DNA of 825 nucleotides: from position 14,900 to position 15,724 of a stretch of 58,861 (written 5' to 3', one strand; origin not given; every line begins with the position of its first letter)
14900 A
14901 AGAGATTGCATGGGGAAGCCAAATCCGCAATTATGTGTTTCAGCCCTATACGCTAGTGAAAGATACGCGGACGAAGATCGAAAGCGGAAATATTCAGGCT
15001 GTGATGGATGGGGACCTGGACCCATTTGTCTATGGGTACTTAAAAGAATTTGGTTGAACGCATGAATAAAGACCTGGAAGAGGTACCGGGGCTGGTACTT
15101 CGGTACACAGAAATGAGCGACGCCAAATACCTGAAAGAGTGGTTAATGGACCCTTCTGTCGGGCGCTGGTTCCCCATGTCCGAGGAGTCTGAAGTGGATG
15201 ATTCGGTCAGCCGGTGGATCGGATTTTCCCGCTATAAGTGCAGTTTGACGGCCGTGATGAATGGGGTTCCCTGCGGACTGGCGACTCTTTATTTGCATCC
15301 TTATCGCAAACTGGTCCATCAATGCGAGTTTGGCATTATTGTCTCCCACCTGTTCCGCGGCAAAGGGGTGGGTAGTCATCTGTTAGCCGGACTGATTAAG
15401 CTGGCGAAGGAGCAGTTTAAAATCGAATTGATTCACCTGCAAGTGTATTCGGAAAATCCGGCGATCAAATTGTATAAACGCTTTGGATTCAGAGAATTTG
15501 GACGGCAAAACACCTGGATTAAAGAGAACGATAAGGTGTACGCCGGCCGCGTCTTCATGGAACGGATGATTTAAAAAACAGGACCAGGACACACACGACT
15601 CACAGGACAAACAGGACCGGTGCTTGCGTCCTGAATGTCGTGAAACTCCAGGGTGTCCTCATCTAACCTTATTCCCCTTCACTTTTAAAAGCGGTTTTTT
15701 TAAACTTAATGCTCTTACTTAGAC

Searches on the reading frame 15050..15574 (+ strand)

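Call 19: search_protein_families(library=pfam, proteins=[window:15050-15574:+])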
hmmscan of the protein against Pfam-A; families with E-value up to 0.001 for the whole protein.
window:15050-15574:+ (174 aa): 7 families
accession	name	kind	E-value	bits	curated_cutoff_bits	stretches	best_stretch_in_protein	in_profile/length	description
PF00583.31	Acetyltransf_1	-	4.2e-13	50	20.7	1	45-147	16-116/116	Acetyltransferase (GNAT) family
PF13508.13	Acetyltransf_7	-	3.5e-10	40.6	27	1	68-149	8-84/84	Acetyltransferase (GNAT) domain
PF13302.13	Acetyltransf_3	-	5.1e-10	40.6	25.4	1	15-148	2-138/138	Acetyltransferase (GNAT) domain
PF13673.13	Acetyltransf_10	-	4.5e-07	30.3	23.6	1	96-153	57-113/128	Acetyltransferase (GNAT) domain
PF13420.13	Acetyltransf_4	-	6.4e-06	26.7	24.3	1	18-164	2-151/155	Acetyltransferase (GNAT) domain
PF08445.16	FR47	-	9e-06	26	22.1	1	96-157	27-86/86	FR47-like protein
PF13523.12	Acetyltransf_8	-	8.6e-05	22.6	27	1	22-149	3-139/145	Acetyltransferase (GNAT) domain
